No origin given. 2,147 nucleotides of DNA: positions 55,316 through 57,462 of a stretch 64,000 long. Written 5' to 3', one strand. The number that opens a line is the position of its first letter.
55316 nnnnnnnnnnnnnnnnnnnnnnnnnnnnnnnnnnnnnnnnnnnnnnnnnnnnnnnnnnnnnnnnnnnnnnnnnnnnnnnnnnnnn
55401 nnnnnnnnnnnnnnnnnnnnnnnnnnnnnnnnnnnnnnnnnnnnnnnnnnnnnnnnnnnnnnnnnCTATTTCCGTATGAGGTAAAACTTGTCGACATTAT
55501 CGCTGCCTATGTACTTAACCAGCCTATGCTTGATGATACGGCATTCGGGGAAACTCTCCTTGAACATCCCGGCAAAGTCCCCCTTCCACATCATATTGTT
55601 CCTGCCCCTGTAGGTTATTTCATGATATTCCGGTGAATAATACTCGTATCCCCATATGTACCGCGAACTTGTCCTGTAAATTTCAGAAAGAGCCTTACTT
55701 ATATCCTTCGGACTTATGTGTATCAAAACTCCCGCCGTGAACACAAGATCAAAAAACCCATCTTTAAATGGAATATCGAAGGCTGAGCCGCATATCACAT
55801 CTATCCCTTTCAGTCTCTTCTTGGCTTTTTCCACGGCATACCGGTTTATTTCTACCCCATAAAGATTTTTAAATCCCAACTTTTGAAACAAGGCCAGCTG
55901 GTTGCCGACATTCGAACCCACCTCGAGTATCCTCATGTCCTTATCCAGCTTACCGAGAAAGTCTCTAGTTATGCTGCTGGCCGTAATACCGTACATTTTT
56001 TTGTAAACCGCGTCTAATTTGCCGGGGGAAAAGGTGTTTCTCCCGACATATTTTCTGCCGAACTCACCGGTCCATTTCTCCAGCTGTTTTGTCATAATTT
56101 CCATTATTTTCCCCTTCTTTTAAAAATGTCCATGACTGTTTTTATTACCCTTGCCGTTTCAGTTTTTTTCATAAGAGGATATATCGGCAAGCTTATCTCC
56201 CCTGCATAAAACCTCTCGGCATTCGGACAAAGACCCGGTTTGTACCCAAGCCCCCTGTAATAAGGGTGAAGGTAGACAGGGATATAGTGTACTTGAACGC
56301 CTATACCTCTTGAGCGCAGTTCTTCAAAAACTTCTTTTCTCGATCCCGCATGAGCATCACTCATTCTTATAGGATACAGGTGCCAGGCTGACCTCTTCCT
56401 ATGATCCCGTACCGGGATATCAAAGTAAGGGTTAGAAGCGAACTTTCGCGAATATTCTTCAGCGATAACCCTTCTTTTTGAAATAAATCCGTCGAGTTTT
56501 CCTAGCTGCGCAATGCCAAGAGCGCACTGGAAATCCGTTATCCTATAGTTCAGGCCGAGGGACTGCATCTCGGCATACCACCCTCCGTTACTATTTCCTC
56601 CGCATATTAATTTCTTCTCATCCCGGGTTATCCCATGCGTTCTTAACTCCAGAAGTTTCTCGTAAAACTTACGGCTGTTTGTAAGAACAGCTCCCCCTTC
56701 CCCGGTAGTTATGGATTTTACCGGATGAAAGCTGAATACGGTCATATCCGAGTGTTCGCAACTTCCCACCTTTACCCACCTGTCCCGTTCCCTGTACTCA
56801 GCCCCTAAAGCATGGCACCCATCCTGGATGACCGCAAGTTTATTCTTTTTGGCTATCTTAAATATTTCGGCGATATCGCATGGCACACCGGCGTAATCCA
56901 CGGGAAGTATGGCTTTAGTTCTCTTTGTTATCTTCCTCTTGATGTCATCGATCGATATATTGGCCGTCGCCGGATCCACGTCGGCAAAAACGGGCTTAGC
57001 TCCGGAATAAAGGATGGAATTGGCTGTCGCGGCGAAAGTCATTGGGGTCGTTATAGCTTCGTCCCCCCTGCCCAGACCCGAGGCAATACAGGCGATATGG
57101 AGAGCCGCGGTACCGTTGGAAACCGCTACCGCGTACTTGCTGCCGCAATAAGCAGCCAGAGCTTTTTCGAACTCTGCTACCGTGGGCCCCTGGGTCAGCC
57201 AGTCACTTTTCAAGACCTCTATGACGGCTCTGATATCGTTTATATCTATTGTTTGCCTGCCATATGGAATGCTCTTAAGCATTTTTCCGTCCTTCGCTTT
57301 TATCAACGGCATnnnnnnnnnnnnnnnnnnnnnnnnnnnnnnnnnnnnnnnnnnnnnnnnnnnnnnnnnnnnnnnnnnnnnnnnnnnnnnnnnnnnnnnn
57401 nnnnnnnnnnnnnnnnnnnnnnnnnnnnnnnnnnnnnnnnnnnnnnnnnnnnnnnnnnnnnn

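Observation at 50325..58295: Complete CMP-pseudaminic acid operon with three extra tailoring genes (amidotransferase, formyltransferase, methylase).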

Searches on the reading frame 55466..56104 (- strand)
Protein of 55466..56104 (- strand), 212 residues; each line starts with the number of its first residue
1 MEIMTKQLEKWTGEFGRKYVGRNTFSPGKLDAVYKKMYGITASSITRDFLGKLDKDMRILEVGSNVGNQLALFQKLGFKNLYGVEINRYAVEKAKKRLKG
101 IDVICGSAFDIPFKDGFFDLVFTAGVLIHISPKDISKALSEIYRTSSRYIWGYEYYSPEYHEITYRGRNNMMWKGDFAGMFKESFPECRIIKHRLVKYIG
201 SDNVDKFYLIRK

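Call 3: search_protein_families(library=ncbifam, proteins=[window:55466-56104:-])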
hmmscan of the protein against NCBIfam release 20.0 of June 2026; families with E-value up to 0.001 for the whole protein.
window:55466-56104:- (212 aa): 9 families
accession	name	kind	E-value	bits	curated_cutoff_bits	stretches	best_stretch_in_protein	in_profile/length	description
TIGR03587.1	Pse_Me-ase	hypoth_equivalog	1.8e-53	181.7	112.05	1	4-198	2-185/204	pseudaminic acid biosynthesis-associated methylase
NF045667.1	MTase_DVU1556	equivalog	2.7e-07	30.3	155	1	52-144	19-109/213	DVU_1556 family methyltransferase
NF004452.0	PRK05785.1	equivalog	2e-05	24.2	207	1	53-149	49-140/228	hypothetical protein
NF008300.0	PRK11088.1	equivalog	6.5e-05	22.5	303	1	78-122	112-156/272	23S rRNA (guanine(745)-N(1))-methyltransferase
NF040539.1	AST_met_ArsM_2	exception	0.00015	21.7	240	1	55-145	56-154/262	putative arsinothricin biosynthesis methyltransferase ArsM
NF045825.1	FAmtase_mtf2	equivalog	0.00022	20.5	400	1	57-143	60-147/248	fatty-acid O-methyltransferase Mtf2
NF011530.0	PRK14968.1-4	equivalog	0.00032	20.1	243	1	51-122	35-104/202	putative methyltransferase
TIGR02021.1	BchM-ChlM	equivalog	0.00066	19.2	158.9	1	45-145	40-146/218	magnesium protoporphyrin IX methyltransferase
TIGR01934.1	MenG_MenH_UbiE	subfamily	0.00071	18.9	158.35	1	55-144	39-131/223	ubiquinone/menaquinone biosynthesis methyltransferase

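Call 4: search_protein_families(library=pfam, proteins=[window:55466-56104:-])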
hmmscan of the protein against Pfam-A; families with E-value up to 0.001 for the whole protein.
window:55466-56104:- (212 aa): 5 families
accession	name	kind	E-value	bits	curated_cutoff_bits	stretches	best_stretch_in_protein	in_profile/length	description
PF08241.18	Methyltransf_11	-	8.2e-17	62.1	21.2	1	60-144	1-85/95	Methyltransferase domain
PF13649.12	Methyltransf_25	-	1.4e-14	54.9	27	1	59-144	1-91/97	Methyltransferase domain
PF13489.12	Methyltransf_23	-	1.5e-08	35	27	1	45-144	12-106/164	Methyltransferase domain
PF13847.12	Methyltransf_31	-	3.6e-08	33.7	27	1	54-144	2-99/145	Methyltransferase domain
PF08242.18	Methyltransf_12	-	1.7e-07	32.3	30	1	60-144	1-90/98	Methyltransferase domain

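Call 34: search_solved_structures(query=window:55466-56104:-, max_evalue=0.01)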
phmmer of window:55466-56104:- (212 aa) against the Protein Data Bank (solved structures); distinct sequences matched with E-value up to 0.01: 19.
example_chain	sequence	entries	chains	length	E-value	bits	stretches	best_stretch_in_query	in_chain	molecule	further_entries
1ve3_A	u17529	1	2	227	3.1e-06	30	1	53-146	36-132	hypothetical protein PH0226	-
5wp5_A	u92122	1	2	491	9.6e-06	28.4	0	58-137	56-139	Phosphomethylethanolamine N-methyltransferase 2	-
2p8j_A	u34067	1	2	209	1.5e-05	27.8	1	55-145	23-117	S-adenosylmethionine-dependent methyltransferase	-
3mgg_A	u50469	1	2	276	2.2e-05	27.2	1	57-145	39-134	Methyltransferase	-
4r6w_A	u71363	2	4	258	3.4e-05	26.6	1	52-144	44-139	Phosphoethanolamine N-methyltransferase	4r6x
3ujd_A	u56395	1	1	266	4.7e-05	26.2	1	52-144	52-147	Phosphoethanolamine N-methyltransferase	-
3uj6_A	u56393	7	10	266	5e-05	26.1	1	52-144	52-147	Phosphoethanolamine N-methyltransferase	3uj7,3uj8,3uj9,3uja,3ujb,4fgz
2avn_A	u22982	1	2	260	0.00013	24.7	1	49-144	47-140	ubiquinone/menaquinone biosynthesis methyltransferase-related protein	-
6uak_A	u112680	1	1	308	0.00025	23.8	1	33-145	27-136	SAM dependent methyltransferase LahSB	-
5wp4_A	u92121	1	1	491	0.00074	22.3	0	58-138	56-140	Phosphoethanolamine N-methyltransferase 1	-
3l8d_A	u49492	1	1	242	0.0008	22.1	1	44-144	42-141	Methyltransferase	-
3ujc_A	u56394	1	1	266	0.0012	21.5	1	52-144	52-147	Phosphoethanolamine N-methyltransferase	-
4iv8_A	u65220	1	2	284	0.002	20.9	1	45-144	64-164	Phosphoethanolamine N-methyltransferase,putative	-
1dl5_A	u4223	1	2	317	0.0031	20.2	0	49-123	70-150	PROTEIN-L-ISOASPARTATE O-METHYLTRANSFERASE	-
1xxl_A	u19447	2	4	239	0.0054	19.4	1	56-159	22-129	YcgJ protein | ycgJ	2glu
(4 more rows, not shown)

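Call 68: find_related_loci(query=A3, collection=metagenome_contigs, flank=8000)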
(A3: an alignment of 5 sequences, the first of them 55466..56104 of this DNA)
Query A3 (212 aa) in metagenome_contigs; peptide patterns used: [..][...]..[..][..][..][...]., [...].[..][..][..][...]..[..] (x = any residue, [..] = any of these).
600 stretches matched a pattern (row limit reached: there are more); 427 encode a relative of the query (tblastn E <= 1e-3); the best 80 are kept; 80 distinct loci.
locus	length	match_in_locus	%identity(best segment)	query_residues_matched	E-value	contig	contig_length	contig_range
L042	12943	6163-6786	55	5-212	1e-83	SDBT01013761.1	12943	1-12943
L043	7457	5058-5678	56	6-212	4e-81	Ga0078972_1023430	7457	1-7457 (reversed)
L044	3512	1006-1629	54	5-212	1e-81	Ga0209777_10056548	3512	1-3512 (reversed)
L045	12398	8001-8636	57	1-212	3e-81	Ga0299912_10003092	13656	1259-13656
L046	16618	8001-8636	51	1-212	1e-80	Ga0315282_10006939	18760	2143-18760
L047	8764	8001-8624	56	5-212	1e-80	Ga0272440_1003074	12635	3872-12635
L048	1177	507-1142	56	1-212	3e-86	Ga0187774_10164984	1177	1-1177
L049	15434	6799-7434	55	1-212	6e-79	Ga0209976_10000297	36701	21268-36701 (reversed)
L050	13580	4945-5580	53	1-212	1e-81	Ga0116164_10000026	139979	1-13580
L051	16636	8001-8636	55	1-212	3e-79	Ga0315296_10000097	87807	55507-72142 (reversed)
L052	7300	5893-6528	52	1-212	9e-79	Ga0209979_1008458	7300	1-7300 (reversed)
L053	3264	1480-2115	53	1-212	2e-79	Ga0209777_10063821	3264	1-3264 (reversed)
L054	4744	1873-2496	53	5-212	2e-78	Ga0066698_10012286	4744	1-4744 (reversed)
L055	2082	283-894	56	3-205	1e-80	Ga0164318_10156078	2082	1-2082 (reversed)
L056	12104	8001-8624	52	5-212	5e-78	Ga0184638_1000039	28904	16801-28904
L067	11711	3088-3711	53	5-212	2e-76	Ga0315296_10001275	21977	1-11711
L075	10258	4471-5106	51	1-212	4e-76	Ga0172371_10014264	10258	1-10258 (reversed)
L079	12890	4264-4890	51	4-212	1e-75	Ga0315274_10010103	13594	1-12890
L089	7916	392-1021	53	3-212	5e-74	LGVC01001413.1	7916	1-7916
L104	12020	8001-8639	50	1-212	3e-73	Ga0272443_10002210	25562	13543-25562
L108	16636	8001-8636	50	1-212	5e-73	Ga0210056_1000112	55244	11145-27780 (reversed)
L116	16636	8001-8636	50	1-212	2e-72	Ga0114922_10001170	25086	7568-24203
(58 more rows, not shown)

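Call 88: search_protein_families(library=ncbifam, proteins=[L104:10457-10951:+, L108:10413-10919:+, L075:6903-7397:+, L116:10366-10899:+, L042:11008-11565:+, L067:4749-5330:+, L079:7897-8445:+, L089:5702-6211:+], max_evalue=0.001)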
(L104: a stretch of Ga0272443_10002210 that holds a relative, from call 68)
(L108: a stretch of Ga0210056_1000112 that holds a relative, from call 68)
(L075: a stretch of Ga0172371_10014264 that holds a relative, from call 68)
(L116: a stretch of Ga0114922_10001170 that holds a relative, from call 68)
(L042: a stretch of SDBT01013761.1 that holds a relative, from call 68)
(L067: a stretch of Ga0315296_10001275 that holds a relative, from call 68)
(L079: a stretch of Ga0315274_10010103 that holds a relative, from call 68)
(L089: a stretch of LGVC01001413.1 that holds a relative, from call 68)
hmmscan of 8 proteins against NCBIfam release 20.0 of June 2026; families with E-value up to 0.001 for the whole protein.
L104:10457-10951:+ (164 aa): 1 family
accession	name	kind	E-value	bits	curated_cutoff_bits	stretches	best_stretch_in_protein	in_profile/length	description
TIGR03585.1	PseH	equivalog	5e-10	39.7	93.1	1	7-139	3-134/156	UDP-4-amino-4,6-dideoxy-N-acetyl-beta-L-altrosamine N-acetyltransferase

L108:10413-10919:+ (168 aa): 6 families
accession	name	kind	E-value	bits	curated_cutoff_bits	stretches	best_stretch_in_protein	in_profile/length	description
TIGR03585.1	PseH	equivalog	3e-19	69.6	93.1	1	13-157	7-152/156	UDP-4-amino-4,6-dideoxy-N-acetyl-beta-L-altrosamine N-acetyltransferase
NF040503.1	resist_ArsN1a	equivalog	4e-06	26.7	170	1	9-147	1-138/159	arsinothricin resistance N-acetyltransferase ArsN1 family A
NF012165.0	AAC_6p_set_A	equivalog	0.00022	21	280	0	92-154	98-159/177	aminoglycoside 6'-N-acetyltransferase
NF000118.3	AAC_6p_A31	exception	0.00042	20.3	385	0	92-159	93-158/172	aminoglycoside N-acetyltransferase AAC(6')-31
TIGR04431.1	N6_acetyl_AAC6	equivalog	0.00047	19.8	260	0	92-153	105-165/184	AacA4 family aminoglycoside N(6')-acetyltransferase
TIGR01575.1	rimI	equivalog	0.00073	19.7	86.4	1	47-146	18-116/132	ribosomal protein S18-alanine N-acetyltransferase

L075:6903-7397:+ (164 aa): 7 families
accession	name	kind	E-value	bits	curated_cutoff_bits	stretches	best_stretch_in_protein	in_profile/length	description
TIGR03585.1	PseH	equivalog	1.1e-11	45.1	93.1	1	8-145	3-140/156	UDP-4-amino-4,6-dideoxy-N-acetyl-beta-L-altrosamine N-acetyltransferase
NF012165.0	AAC_6p_set_A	equivalog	8.1e-06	25.7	280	1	90-161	99-169/177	aminoglycoside 6'-N-acetyltransferase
NF011709.0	PRK15130.1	equivalog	1.6e-05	24.8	218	1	4-144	5-146/186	spermidine N1-acetyltransferase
TIGR04431.1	N6_acetyl_AAC6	equivalog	3.7e-05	23.4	260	1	92-160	108-175/184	AacA4 family aminoglycoside N(6')-acetyltransferase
NF000225.3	AAC_6p_Strep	exception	4.4e-05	23.5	250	1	55-146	38-132/156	aminoglycoside 6'-N-acetyltransferase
NF033074.0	AAC_6p_Ib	exception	0.00024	20.8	400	1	86-161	103-176/184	AAC(6')-Ib family aminoglycoside 6'-N-acetyltransferase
NF000048.1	AAC_6p_A40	exception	0.00088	18.8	400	0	93-158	109-173/184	aminoglycoside 6'-N-acetyltransferase AacA40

L116:10366-10899:+ (177 aa): 10 families
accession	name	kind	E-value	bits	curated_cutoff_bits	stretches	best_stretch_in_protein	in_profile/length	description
TIGR03585.1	PseH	equivalog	3.7e-47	160.3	93.1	1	16-169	1-155/156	UDP-4-amino-4,6-dideoxy-N-acetyl-beta-L-altrosamine N-acetyltransferase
TIGR01575.1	rimI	equivalog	4.3e-11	43.1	86.4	1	49-169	16-132/132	ribosomal protein S18-alanine N-acetyltransferase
NF011709.0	PRK15130.1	equivalog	5.5e-11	42.6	218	1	20-173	11-166/186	spermidine N1-acetyltransferase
NF007539.0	PRK10151.1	equivalog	4.5e-10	39.4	184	1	67-171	68-174/179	50S ribosomal protein L7/L12-serine acetyltransferase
NF008072.0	PRK10809.1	equivalog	1.1e-07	31.8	190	1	54-174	63-188/194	ribosomal protein S5-alanine N-acetyltransferase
NF040503.1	resist_ArsN1a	equivalog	9.5e-07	28.7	170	1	77-169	62-155/159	arsinothricin resistance N-acetyltransferase ArsN1 family A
NF007527.0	PRK10140.1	equivalog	1.1e-05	25.3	236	1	103-172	92-161/162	N-acetyltransferase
NF007853.0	PRK10562.1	equivalog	3.7e-05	24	125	1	68-151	50-124/146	N-acetyltransferase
NF053587.1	SpmdActasePaiA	equivalog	4.5e-05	23.3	250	1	49-168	43-167/172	spermidine/spermine N(1)-acetyltransferase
NF007025.1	PRK09491.1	equivalog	0.00017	21.6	173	1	66-171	38-143/145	ribosomal protein S18-alanine N-acetyltransferase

L042:11008-11565:+ (185 aa): 11 families
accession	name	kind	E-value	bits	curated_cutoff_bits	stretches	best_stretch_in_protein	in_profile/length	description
NF011709.0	PRK15130.1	equivalog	1.4e-12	47.8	218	1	66-184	52-166/186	spermidine N1-acetyltransferase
TIGR03585.1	PseH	equivalog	3.6e-12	46.6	93.1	1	32-176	12-151/156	UDP-4-amino-4,6-dideoxy-N-acetyl-beta-L-altrosamine N-acetyltransferase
NF033151.0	AAC_6p_A10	exception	6.9e-08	32.7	400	1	105-180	99-174/178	AAC(6')-I family aminoglycoside 6'-N-acetyltransferase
NF007527.0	PRK10140.1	equivalog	1.2e-07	31.7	236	1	95-180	75-158/162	N-acetyltransferase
NF000431.1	AAC_6p_Ian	exception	1.5e-07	31.1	400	1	19-179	7-172/190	aminoglycoside N-acetyltransferase AAC(6')-Ian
NF008072.0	PRK10809.1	equivalog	6e-06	26.1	190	1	61-182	64-185/194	ribosomal protein S5-alanine N-acetyltransferase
NF033693.0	AAC_6p_Ie_fam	exception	8.8e-06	26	340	1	36-178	23-173/179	AAC(6')-Ie family aminoglycoside N-acetyltransferase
NF000507.1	AAC_6p_Ie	exception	1.1e-05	25.5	450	1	105-179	100-174/201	aminoglycoside N-acetyltransferase AAC(6')-Ie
NF040503.1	resist_ArsN1a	equivalog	2.6e-05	24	170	1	98-180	75-155/159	arsinothricin resistance N-acetyltransferase ArsN1 family A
NF000225.3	AAC_6p_Strep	exception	3.2e-05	23.9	250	1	97-182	64-150/156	aminoglycoside 6'-N-acetyltransferase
NF000016.1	AAC_6p_Im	exception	0.00014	22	350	1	105-180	99-174/178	aminoglycoside N-acetyltransferase AAC(6')-Im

L067:4749-5330:+ (193 aa): 3 families
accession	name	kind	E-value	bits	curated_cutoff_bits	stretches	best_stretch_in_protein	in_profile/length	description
NF011709.0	PRK15130.1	equivalog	2e-15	57.1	218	1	65-188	54-173/186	spermidine N1-acetyltransferase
TIGR03585.1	PseH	equivalog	9.2e-10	38.8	93.1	1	27-177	11-155/156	UDP-4-amino-4,6-dideoxy-N-acetyl-beta-L-altrosamine N-acetyltransferase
NF008072.0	PRK10809.1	equivalog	1.7e-06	27.9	190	1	44-180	51-186/194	ribosomal protein S5-alanine N-acetyltransferase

L079:7897-8445:+ (182 aa): 2 families
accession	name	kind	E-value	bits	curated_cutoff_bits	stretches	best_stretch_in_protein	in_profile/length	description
TIGR03585.1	PseH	equivalog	2.2e-15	57.1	93.1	1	11-152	4-141/156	UDP-4-amino-4,6-dideoxy-N-acetyl-beta-L-altrosamine N-acetyltransferase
NF011709.0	PRK15130.1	equivalog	4.7e-05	23.3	218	1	54-169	53-165/186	spermidine N1-acetyltransferase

L089:5702-6211:+ (169 aa): 20 families
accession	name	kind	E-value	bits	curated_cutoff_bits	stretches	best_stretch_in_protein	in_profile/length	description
TIGR03585.1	PseH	equivalog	1.2e-26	93.7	93.1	1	9-165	3-155/156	UDP-4-amino-4,6-dideoxy-N-acetyl-beta-L-altrosamine N-acetyltransferase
NF011709.0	PRK15130.1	equivalog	1.1e-22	80.8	218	1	6-168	6-165/186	spermidine N1-acetyltransferase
NF007527.0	PRK10140.1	equivalog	4e-15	56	236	1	7-167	4-160/162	N-acetyltransferase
NF040503.1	resist_ArsN1a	equivalog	9.7e-12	44.9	170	1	42-165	31-155/159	arsinothricin resistance N-acetyltransferase ArsN1 family A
NF007539.0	PRK10151.1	equivalog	2.4e-08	33.8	184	1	59-166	69-173/179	50S ribosomal protein L7/L12-serine acetyltransferase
TIGR01575.1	rimI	equivalog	1.2e-07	31.9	86.4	1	47-160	18-127/132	ribosomal protein S18-alanine N-acetyltransferase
TIGR04431.1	N6_acetyl_AAC6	equivalog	2e-07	30.8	260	1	6-150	7-161/184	AacA4 family aminoglycoside N(6')-acetyltransferase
NF012165.0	AAC_6p_set_A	equivalog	4.5e-07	29.7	280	1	7-150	1-154/177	aminoglycoside 6'-N-acetyltransferase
NF000225.3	AAC_6p_Strep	exception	1.5e-06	28.2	250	1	53-165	36-148/156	aminoglycoside 6'-N-acetyltransferase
NF008072.0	PRK10809.1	equivalog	1.5e-06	28.1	190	1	58-166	76-184/194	ribosomal protein S5-alanine N-acetyltransferase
NF053587.1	SpmdActasePaiA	equivalog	2.4e-06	27.4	250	1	39-149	41-153/172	spermidine/spermine N(1)-acetyltransferase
NF000016.1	AAC_6p_Im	exception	5.6e-06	26.6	350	1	4-158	4-167/178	aminoglycoside N-acetyltransferase AAC(6')-Im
NF033693.0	AAC_6p_Ie_fam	exception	8.3e-06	26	340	1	2-157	3-167/179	AAC(6')-Ie family aminoglycoside N-acetyltransferase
NF000135.2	AAC_6p_IIc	exception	2e-05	24.4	415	0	98-147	109-158/193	aminoglycoside N-acetyltransferase AAC(6')-IIc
NF008212.0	PRK10975.1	equivalog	3.4e-05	23.8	219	1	47-143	127-220/232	dTDP-4-amino-4,6-dideoxy-D-galactose acyltransferase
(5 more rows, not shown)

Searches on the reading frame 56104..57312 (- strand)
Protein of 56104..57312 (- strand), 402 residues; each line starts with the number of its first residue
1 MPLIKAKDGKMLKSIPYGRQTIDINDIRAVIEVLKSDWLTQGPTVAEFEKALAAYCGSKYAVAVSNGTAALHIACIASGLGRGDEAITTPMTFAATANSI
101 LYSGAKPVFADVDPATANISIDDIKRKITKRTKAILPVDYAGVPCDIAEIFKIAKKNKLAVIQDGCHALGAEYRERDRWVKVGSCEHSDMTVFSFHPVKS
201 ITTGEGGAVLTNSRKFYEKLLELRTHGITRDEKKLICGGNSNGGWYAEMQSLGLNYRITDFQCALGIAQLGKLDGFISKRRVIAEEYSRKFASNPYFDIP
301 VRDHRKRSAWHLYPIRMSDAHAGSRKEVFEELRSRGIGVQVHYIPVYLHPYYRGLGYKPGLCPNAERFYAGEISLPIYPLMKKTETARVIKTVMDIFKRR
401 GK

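Call 3: search_protein_families(library=ncbifam, proteins=[window:56104-57312:-])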
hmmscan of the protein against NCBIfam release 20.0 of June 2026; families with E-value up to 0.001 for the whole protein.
window:56104-57312:- (402 aa): 23 families
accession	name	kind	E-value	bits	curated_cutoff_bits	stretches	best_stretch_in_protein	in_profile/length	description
TIGR03588.1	PseC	equivalog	3e-149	497.1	423.5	1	15-397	2-380/380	UDP-4-amino-4,6-dideoxy-N-acetyl-beta-L-altrosamine transaminase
NF008658.2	PRK11658.1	equivalog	2.5e-86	289.7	631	1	13-397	3-377/379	UDP-4-amino-4-deoxy-L-arabinose aminotransferase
TIGR04181.1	NHT_00031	hypoth_equivalog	1.2e-64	218.5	420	1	24-376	10-357/359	LegC family aminotransferase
NF008687.0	PRK11706.1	equivalog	1.4e-61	208.4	375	1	15-397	2-374/375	dTDP-4-amino-4,6-dideoxygalactose transaminase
NF011936.0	PRK15407.1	equivalog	4.4e-54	183.8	423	2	13-227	35-251/440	lipopolysaccharide biosynthesis protein RfbH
TIGR04427.1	PLP_DesI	equivalog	2.6e-50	171.7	650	1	32-393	40-379/390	dTDP-4-dehydro-6-deoxyglucose aminotransferase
TIGR02379.1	ECA_wecE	subfamily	2.8e-47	161.3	434.85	1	15-397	2-375/376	dTDP-4-amino-4,6-dideoxy-D-glucose transaminase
NF004650.0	PRK05994.1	equivalog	2.9e-07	29.6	667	1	42-168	62-188/427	O-acetylhomoserine aminocarboxypropyltransferase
TIGR01326.1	OAH_OAS_sulfhy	subfamily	5.8e-07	28.6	495.1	1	42-166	56-180/418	O-acetylhomoserine aminocarboxypropyltransferase/cysteine synthase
NF006003.0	PRK08133.1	equivalog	7.4e-06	24.9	522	1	42-168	65-191/396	O-succinylhomoserine sulfhydrylase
NF006095.0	PRK08247.1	equivalog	7.9e-06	24.9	585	1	40-165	50-174/369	methionine biosynthesis PLP-dependent protein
NF006096.0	PRK08248.1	equivalog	1.1e-05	24.3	726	1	43-166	64-187/431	homocysteine synthase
NF006230.0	PRK08363.1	equivalog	2.9e-05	23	534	1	64-166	98-207/398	alanine aminotransferase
NF006004.0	PRK08134.1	equivalog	4.4e-05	22.3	636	1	42-165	63-186/433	O-acetylhomoserine aminocarboxypropyltransferase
TIGR01328.1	met_gam_lyase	equivalog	4.6e-05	22.5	549.7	1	42-168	58-184/391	methionine gamma-lyase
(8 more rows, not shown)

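Call 4: search_protein_families(library=pfam, proteins=[window:56104-57312:-])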
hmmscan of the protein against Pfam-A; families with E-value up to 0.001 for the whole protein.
window:56104-57312:- (402 aa): 4 families
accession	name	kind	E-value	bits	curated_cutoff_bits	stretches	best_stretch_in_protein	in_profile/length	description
PF01041.23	DegT_DnrJ_EryC1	-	2.5e-122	409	19.8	1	22-393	3-359/360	DegT/DnrJ/EryC1/StrS aminotransferase family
PF01053.26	Cys_Met_Meta_PP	-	6.6e-09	35.2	27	1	41-168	50-177/381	Cys/Met metabolism PLP-dependent enzyme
PF00155.27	Aminotran_1_2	-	2.8e-08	33.8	19.7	1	42-170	39-191/361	Aminotransferase class I and II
PF01212.27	Beta_elim_lyase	-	4.2e-07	30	27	1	41-207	30-207/288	Beta-eliminating lyase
